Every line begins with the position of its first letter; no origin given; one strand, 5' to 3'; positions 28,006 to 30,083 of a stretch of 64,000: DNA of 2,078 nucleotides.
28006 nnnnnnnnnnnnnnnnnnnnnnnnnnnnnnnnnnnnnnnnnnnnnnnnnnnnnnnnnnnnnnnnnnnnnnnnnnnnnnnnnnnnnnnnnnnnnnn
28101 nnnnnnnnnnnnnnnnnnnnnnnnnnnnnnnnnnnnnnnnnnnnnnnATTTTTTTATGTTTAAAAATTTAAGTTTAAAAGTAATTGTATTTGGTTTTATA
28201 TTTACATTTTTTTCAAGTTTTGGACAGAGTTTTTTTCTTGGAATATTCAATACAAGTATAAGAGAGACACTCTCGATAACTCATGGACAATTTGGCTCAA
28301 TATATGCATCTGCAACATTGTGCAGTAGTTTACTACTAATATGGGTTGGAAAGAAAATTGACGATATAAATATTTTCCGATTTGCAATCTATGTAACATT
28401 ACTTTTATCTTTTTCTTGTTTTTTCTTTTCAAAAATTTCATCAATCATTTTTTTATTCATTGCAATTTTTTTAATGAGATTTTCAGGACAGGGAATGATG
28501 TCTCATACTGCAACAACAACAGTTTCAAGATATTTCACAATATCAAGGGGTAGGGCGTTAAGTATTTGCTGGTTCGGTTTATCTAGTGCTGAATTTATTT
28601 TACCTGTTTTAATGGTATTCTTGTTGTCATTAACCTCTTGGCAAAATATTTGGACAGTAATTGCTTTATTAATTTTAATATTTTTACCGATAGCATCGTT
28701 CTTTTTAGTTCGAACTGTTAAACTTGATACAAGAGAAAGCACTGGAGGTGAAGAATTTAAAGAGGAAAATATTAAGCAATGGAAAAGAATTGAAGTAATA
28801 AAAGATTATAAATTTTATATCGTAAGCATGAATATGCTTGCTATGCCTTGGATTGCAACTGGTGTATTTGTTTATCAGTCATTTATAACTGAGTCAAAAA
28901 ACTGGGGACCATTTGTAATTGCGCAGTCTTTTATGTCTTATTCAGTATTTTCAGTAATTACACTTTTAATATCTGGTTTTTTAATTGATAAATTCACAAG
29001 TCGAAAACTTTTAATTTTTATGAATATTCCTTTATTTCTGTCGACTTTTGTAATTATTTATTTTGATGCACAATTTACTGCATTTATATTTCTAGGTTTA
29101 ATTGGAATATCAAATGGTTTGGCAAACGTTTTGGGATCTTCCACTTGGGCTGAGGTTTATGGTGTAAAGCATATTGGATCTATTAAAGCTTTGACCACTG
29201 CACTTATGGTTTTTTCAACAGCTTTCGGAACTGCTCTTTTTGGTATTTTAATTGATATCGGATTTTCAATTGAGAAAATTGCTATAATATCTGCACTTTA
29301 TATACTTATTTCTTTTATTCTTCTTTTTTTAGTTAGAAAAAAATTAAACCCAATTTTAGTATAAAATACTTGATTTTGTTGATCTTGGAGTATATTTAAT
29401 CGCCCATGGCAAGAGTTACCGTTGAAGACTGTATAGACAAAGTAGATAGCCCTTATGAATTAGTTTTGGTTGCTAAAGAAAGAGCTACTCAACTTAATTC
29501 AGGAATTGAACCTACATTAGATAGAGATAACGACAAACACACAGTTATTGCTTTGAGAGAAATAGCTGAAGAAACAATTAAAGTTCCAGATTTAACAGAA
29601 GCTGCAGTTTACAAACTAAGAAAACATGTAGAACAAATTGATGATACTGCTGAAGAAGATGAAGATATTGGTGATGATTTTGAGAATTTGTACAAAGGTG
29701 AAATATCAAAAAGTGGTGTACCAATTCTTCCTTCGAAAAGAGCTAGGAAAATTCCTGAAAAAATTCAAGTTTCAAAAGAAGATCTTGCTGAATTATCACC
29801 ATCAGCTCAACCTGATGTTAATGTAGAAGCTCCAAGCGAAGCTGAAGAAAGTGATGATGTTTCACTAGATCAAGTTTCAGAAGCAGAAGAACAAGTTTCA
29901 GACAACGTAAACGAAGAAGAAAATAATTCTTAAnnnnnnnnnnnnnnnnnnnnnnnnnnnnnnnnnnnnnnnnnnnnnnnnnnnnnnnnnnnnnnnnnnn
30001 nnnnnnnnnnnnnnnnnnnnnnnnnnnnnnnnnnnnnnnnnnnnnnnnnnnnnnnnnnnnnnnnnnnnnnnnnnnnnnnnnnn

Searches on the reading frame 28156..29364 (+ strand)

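Call 4: search_protein_families(library=pfam, proteins=[window:28156-29364:+])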
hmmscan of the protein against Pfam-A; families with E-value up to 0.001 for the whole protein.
window:28156-29364:+ (402 aa): 1 family
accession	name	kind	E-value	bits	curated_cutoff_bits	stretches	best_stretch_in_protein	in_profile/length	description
PF07690.21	MFS_1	-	1.7e-26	93.4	33.4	2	14-231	2-215/347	Major Facilitator Superfamily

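Call 5: search_protein_families(library=ncbifam, proteins=[window:28156-29364:+])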
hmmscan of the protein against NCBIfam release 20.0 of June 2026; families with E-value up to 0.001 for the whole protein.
window:28156-29364:+ (402 aa): 2 families
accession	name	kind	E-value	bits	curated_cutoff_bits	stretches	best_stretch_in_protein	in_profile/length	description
NF049980.1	SfMCT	equivalog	7e-15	54.6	320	1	21-374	14-370/378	L-lactate MFS transporter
TIGR00881.1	2A0104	subfamily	1.5e-07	30.8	407.75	1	32-300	18-302/379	phosphoglycerate transporter protein PgtP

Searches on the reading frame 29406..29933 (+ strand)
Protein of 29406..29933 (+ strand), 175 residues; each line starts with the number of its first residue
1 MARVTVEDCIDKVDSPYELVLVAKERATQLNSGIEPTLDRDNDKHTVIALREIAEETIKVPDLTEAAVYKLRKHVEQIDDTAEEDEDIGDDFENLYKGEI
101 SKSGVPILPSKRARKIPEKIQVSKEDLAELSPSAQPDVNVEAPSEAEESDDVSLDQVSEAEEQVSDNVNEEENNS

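Call 4: search_protein_families(library=pfam, proteins=[window:29406-29933:+])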
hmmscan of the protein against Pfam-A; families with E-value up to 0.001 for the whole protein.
window:29406-29933:+ (175 aa): 1 family
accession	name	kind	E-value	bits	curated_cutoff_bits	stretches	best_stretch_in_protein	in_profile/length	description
PF01192.27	RNA_pol_Rpb6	-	6.2e-17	61.8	26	1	8-59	1-52/53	RNA polymerase Rpb6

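Call 5: search_protein_families(library=ncbifam, proteins=[window:29406-29933:+])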
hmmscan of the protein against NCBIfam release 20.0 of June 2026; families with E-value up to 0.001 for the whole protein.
window:29406-29933:+ (175 aa): 3 families
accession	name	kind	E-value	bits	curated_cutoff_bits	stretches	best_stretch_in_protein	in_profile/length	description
TIGR00690.1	rpoZ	equivalog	6.4e-17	61.4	23.6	1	1-58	1-59/60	DNA-directed RNA polymerase subunit omega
NF001579.0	PRK00392.6-2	equivalog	7.9e-09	35.4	58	1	6-64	8-69/72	DNA-directed RNA polymerase subunit omega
NF001588.0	PRK00392.8-5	equivalog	3.6e-05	24.2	76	1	9-59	8-58/63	DNA-directed RNA polymerase subunit omega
